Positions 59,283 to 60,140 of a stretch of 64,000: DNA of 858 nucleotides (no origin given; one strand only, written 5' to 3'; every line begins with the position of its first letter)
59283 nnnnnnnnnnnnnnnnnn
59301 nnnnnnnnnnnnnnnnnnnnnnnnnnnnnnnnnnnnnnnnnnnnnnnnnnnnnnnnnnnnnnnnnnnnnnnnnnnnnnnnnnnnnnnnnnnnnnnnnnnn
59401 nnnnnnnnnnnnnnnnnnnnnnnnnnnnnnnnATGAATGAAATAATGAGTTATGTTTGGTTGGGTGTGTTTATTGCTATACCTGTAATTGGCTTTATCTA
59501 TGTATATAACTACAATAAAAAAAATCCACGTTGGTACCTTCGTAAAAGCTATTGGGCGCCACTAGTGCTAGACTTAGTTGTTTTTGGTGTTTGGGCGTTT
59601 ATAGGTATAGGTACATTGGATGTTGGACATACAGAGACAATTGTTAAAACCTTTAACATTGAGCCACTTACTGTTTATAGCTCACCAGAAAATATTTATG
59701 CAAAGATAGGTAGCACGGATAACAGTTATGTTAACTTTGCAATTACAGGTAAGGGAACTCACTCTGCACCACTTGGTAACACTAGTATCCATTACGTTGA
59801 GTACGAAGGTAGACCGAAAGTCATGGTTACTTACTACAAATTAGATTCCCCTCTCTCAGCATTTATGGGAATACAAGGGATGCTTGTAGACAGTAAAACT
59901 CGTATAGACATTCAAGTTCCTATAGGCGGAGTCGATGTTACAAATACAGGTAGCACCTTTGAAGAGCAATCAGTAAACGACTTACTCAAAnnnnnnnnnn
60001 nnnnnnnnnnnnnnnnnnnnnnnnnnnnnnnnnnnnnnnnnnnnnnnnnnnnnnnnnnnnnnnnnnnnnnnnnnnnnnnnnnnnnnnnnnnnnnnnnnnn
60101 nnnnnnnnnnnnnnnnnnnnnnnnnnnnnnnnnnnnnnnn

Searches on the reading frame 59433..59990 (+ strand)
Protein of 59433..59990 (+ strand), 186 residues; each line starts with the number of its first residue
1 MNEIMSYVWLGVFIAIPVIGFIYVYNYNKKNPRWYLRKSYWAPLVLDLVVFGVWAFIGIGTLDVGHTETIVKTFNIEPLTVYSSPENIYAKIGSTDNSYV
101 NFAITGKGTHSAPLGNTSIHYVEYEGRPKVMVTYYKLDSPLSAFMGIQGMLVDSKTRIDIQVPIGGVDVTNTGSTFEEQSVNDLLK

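Call 12: search_protein_families(library=pfam, proteins=[window:59433-59990:+], max_evalue=1)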
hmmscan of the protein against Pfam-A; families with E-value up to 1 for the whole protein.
window:59433-59990:+ (186 aa): 1 family
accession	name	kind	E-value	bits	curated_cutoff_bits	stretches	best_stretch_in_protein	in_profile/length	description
PF04602.18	Arabinose_trans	-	0.047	13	25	1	9-73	11-79/459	Mycobacterial cell wall arabinan synthesis protein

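Call 13: search_protein_families(library=phrogs, proteins=[window:59433-59990:+], max_evalue=0.01)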
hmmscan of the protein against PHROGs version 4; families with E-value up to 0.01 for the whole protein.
window:59433-59990:+ (186 aa): 1 family
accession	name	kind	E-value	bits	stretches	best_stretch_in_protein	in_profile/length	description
phrog_33649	-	unknown function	1.6e-125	417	1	1-186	1-186/186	-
